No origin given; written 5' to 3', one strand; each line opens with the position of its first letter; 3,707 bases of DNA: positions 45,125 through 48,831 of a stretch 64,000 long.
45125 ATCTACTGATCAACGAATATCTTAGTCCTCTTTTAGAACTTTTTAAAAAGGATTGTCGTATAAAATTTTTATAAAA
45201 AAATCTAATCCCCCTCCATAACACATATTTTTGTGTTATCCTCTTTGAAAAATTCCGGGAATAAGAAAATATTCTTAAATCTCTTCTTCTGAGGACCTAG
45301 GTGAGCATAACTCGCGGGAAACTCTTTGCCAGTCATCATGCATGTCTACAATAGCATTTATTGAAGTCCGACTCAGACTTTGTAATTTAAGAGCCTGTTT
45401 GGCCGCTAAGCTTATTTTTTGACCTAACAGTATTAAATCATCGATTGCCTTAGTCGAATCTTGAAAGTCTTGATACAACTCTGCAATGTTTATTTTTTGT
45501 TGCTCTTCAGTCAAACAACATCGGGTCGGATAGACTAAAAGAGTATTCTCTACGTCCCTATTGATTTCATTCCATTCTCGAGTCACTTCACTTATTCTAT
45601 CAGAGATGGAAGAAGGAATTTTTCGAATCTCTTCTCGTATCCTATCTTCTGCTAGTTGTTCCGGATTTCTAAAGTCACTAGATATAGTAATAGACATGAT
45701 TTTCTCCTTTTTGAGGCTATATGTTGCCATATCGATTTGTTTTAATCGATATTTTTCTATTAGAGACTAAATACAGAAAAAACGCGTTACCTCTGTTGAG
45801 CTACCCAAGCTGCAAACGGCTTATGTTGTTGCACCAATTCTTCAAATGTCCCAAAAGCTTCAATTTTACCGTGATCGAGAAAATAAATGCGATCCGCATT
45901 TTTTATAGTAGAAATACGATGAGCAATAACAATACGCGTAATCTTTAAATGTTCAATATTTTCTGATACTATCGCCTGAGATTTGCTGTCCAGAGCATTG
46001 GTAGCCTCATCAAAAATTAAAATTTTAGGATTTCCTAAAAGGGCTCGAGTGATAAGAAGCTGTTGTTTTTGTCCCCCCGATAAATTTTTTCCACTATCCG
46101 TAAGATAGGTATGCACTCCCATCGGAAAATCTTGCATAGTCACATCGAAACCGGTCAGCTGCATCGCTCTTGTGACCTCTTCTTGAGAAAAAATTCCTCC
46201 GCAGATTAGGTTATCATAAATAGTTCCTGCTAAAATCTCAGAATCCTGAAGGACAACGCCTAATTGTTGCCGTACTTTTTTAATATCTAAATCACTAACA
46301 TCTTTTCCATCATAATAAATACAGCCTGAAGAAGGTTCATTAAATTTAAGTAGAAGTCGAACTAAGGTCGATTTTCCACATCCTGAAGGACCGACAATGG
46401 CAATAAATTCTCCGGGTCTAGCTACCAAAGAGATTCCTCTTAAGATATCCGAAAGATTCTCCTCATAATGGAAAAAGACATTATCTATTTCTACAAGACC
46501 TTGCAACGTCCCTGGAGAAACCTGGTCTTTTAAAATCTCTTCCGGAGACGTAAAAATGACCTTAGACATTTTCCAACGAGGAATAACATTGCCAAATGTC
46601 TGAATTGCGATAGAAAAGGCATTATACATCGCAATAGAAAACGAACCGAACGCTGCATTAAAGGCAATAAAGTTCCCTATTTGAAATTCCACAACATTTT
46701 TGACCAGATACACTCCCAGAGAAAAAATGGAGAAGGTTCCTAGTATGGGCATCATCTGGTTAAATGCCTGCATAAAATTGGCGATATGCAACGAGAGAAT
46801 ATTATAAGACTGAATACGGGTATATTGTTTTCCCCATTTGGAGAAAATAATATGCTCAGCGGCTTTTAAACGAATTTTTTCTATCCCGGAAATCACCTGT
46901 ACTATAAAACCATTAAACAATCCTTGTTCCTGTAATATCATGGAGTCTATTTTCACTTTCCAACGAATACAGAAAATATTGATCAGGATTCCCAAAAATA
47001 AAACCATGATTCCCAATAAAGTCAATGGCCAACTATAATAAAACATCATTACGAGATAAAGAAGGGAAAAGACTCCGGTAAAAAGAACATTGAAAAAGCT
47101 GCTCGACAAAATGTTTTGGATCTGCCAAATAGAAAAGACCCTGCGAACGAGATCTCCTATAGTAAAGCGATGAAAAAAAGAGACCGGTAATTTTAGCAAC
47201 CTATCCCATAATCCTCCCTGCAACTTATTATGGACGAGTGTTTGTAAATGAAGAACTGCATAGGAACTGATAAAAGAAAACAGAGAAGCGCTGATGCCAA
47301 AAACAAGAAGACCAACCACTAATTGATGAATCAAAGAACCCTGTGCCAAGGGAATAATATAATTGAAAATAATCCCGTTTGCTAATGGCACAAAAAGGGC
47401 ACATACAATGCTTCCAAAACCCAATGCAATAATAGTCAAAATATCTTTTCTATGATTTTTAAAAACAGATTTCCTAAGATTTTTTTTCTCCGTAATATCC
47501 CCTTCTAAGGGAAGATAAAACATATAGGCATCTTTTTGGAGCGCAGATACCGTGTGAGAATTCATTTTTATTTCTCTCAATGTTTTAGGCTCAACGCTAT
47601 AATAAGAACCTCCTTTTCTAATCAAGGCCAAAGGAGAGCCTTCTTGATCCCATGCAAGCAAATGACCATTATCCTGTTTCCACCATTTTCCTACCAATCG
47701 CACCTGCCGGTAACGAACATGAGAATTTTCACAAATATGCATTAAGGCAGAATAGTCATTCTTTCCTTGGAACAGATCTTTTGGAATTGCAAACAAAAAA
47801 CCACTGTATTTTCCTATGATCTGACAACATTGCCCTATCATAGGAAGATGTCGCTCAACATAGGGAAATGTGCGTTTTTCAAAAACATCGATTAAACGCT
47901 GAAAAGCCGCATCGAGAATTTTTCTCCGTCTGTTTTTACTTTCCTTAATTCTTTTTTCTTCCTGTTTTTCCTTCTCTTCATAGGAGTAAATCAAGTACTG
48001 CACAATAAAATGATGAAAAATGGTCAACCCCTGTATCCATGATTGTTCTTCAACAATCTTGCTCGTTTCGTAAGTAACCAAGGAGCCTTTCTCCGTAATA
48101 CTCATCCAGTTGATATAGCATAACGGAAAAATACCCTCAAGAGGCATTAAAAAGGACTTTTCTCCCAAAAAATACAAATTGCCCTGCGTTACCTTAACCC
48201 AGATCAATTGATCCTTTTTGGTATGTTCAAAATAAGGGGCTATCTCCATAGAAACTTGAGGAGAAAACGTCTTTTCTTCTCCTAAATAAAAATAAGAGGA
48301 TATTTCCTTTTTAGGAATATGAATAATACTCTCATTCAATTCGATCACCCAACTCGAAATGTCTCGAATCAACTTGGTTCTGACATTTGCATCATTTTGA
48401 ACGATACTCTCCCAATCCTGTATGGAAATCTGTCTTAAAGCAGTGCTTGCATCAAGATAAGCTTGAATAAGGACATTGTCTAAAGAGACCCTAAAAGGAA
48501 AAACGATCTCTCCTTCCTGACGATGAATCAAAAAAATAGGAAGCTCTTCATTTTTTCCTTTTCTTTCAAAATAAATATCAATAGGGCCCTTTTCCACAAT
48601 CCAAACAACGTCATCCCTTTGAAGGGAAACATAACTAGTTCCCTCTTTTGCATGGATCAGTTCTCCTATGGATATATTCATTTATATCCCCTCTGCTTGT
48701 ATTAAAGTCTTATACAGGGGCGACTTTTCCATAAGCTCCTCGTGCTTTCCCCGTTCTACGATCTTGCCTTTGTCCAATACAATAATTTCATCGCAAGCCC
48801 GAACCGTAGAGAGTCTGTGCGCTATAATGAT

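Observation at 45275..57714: A TetR/TolC/MFP/RND pump and an NHLP-type C39 bacteriocin exporter fused in one 12.4 kb gene string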

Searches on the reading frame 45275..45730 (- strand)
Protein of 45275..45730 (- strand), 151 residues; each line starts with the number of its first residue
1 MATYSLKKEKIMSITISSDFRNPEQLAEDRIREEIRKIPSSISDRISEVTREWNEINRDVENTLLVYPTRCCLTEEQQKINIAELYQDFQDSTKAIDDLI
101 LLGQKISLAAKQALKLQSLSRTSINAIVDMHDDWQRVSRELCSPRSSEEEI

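Call 4: search_protein_families(library=ncbifam, proteins=[window:45275-45730:-], max_evalue=0.01)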
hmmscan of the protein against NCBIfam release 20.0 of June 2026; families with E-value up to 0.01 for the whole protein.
window:45275-45730:- (151 aa): 0 families

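Call 5: search_protein_families(library=pfam, proteins=[window:45275-45730:-], max_evalue=0.01)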
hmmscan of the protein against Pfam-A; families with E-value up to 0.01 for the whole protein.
window:45275-45730:- (151 aa): 0 families

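Call 55: search_protein_families(library=pfam, proteins=[window:45275-45697:-], max_evalue=1)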
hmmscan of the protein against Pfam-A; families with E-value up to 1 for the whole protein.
window:45275-45697:- (140 aa): 1 family
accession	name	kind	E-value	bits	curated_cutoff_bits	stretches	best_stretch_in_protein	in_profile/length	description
PF06870.17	RNA_pol_I_A49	-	0.067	12.5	27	1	16-102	257-352/377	A49-like RNA polymerase I associated factor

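Call 66: search_protein_families(library=ncbifam, proteins=[window:45275-45697:-], max_evalue=0.5)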
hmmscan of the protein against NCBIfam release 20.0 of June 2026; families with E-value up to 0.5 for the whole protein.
window:45275-45697:- (140 aa): 0 families

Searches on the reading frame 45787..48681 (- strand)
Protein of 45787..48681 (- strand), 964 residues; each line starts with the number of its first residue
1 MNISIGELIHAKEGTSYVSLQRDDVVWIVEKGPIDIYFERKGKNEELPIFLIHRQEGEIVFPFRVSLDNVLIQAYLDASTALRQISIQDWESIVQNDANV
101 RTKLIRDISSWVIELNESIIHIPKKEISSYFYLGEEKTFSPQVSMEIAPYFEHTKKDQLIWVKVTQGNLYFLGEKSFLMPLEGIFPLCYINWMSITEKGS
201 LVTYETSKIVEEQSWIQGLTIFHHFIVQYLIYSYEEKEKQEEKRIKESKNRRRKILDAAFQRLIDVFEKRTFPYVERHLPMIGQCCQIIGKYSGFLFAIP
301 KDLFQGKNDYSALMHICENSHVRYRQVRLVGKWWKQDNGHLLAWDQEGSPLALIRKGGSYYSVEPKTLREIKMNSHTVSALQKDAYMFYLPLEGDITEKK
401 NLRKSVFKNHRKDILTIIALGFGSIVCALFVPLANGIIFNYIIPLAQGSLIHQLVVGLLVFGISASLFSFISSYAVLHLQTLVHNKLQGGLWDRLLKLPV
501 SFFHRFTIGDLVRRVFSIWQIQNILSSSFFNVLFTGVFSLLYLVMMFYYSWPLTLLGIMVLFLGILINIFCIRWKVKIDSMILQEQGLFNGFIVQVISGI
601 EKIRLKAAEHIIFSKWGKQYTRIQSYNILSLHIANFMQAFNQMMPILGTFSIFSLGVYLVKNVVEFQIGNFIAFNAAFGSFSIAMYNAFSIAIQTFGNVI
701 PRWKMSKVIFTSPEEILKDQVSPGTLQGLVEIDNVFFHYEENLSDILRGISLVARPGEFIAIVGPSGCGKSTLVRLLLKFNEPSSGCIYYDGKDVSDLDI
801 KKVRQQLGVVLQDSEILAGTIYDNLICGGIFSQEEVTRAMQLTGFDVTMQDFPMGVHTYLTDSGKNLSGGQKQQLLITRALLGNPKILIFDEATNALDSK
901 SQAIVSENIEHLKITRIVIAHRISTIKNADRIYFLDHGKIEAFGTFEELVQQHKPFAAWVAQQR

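Call 4: search_protein_families(library=ncbifam, proteins=[window:45787-48681:-], max_evalue=0.01)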
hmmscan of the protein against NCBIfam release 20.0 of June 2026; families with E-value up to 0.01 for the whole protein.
window:45787-48681:- (964 aa): 187 families (the best 25 are shown)
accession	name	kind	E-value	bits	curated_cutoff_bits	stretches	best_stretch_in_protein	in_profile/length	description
TIGR03797.1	NHLM_micro_ABC2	equivalog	1.4e-211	704.6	709.4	1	284-963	6-685/686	NHLP bacteriocin export ABC transporter permease/ATPase subunit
TIGR01846.1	type_I_sec_HlyB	subfamily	1.3e-94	317.9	725.55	1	408-963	135-692/694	type I secretion system permease/ATPase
TIGR03796.1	NHLM_micro_ABC1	equivalog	7.8e-94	315.2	853.3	1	407-958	149-707/710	NHLP family bacteriocin export ABC transporter peptidase/permease/ATPase subunit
TIGR02203.1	MsbA_lipidA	equivalog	2.2e-81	274.1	602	1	442-957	45-563/572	lipid A export permease/ATP-binding protein MsbA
TIGR03375.1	type_I_sec_LssB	subfamily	1.1e-78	265.2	693.1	1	404-953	141-692/696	type I secretion system permease/ATPase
NF045513.1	HepA_fam_ABC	equivalog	2e-74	251.2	725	1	460-953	103-599/610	heterocyst formation ABC transporter subunit HepA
TIGR02204.1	MsbA_rel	hypoth_equivalog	2.4e-74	251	780.4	1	410-958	16-570/576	ABC transporter, permease/ATP-binding protein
TIGR00958.1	3a01208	subfamily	1.3e-73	248.5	874.6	1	414-956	163-707/711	antigen peptide transporter 2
NF010178.0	PRK13657.1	equivalog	1.9e-68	231.4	733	1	417-961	21-568/588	glucan ABC transporter ATP-binding protein/ permease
TIGR01193.1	bacteriocin_ABC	subfamily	3.6e-65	220.8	523.85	1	424-954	172-700/708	peptide cleavage/export ABC transporter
NF008381.0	PRK11176.1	equivalog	7e-60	203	867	1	450-956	63-572/582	lipid A ABC transporter ATP-binding protein/permease MsbA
NF052233.1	CphA_assoc_ABC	equivalog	1.5e-54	185.6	880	1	411-956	183-736/766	cyanophycin metabolism-associated ABC transporter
NF008364.0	PRK11160.1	equivalog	1.1e-52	179.4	630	1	486-958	94-570/575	heme ABC transporter ATP-binding protein/permease CydC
TIGR01842.1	type_I_sec_PrtD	subfamily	1.1e-52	179.3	510.15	1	467-952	61-543/544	type I secretion system permease/ATPase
NF045998.1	cleave_ABC_plasm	equivalog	1.8e-51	175.3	500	1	397-932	139-671/673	Mbov_0121 family peptidase domain-containing ABC transporter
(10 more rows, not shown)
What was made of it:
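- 45787..48681 (-): Second ABC subunit (964 aa) with a 283-aa N-terminal extension of unconfirmed fold. TIGR03797 scores 704.6 bits over residues 284-963, against a cutoff of 709.4 (call 4).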

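Call 5: search_protein_families(library=pfam, proteins=[window:45787-48681:-], max_evalue=0.01)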
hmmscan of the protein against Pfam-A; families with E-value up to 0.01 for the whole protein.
window:45787-48681:- (964 aa): 9 families
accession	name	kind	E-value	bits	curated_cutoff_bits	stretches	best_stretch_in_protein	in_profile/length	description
PF00005.33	ABC_tran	-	3.8e-30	105.7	25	1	747-895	1-137/137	ABC transporter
PF00664.28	ABC_membrane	-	6e-29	102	28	1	415-682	2-271/274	ABC transporter transmembrane region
PF02463.25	SMC_N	-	2.7e-07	30.7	40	1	789-934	112-210/220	RecF/RecN/SMC N terminal domain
PF13401.12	AAA_22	-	1.1e-06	29.4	27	1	758-913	6-105/130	AAA domain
PF03215.21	Rad17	-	0.0011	19.4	23.8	1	743-780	31-68/186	Rad17 P-loop domain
PF13191.12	AAA_16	-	0.0013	19.7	32.6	1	753-784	19-51/167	AAA ATPase domain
PF13173.12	AAA_14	-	0.0014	19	27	0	759-803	4-48/129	AAA domain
PF01637.24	ATPase_2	-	0.0056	16.9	33.2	0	754-804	17-66/225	ATPase domain predominantly from Archaea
PF20703.3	nSTAND1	-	0.0059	16.7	27.1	1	734-775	14-51/379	Novel STAND NTPase 1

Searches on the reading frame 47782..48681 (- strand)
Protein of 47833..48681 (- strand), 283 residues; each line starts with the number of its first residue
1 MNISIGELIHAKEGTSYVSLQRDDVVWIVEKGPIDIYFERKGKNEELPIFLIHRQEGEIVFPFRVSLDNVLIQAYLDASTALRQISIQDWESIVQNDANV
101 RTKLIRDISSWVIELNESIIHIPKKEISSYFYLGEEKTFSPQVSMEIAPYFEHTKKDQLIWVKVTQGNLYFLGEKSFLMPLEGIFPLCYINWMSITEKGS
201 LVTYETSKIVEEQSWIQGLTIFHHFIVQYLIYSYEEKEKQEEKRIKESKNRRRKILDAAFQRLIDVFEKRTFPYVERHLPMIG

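Call 55: search_protein_families(library=pfam, proteins=[window:47833-48681:-], max_evalue=1)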
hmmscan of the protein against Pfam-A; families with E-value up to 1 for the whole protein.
window:47833-48681:- (283 aa): 0 families

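Call 61: search_solved_structures(query=A4, max_evalue=10, show_alignments=2)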
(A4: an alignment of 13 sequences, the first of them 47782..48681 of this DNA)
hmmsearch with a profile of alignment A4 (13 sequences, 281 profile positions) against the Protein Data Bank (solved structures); distinct sequences matched with E-value up to 10: 4.
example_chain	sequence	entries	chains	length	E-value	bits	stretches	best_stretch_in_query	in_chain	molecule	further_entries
8j9b_H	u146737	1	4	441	0.072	15.5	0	53-113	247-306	Type IV secretion protein Dot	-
9b2z_A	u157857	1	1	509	0.1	15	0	54-113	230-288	Type IV secretion protein Dot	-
3op7_A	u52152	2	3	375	0.27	13.6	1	59-105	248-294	Aminotransferase class I and II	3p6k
8sde_A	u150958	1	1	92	0.47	12.8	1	208-271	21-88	Tripartite motif-containing protein 29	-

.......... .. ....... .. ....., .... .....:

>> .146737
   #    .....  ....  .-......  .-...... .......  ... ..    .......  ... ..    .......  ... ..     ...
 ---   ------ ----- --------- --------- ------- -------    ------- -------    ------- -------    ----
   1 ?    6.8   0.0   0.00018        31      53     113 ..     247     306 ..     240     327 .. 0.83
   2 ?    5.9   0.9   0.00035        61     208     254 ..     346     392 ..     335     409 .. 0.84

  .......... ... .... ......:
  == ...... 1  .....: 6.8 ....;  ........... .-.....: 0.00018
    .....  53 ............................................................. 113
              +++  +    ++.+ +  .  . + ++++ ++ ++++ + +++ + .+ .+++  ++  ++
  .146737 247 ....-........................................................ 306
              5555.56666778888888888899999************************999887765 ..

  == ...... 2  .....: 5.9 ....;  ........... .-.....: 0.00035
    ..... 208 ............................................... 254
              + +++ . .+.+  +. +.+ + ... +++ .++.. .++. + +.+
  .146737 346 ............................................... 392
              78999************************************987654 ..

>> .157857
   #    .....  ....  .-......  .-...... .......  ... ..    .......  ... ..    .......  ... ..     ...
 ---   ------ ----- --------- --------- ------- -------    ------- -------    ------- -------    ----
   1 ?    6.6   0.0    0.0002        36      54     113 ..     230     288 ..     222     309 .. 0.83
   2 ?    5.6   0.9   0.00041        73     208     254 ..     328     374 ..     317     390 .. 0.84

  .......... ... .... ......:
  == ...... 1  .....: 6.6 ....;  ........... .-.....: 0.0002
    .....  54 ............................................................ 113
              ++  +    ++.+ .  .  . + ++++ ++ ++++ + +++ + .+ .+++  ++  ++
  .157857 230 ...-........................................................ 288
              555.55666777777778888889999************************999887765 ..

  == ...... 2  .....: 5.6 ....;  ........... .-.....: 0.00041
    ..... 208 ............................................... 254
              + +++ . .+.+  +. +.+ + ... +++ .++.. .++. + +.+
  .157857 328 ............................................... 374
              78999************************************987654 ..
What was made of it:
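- Closest known: HetC of Nostoc PCC 7120. Different: no PDB sequence hit from a 13-sequence profile (call 61);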

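Call 66: search_protein_families(library=ncbifam, proteins=[window:47833-48681:-], max_evalue=0.5)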
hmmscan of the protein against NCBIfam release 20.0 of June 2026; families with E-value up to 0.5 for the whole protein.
window:47833-48681:- (283 aa): 1 family
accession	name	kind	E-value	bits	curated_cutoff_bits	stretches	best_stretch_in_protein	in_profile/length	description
NF050190.1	exosort_XrtZ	exception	0.11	10.9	475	1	160-259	207-304/460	exosortase Z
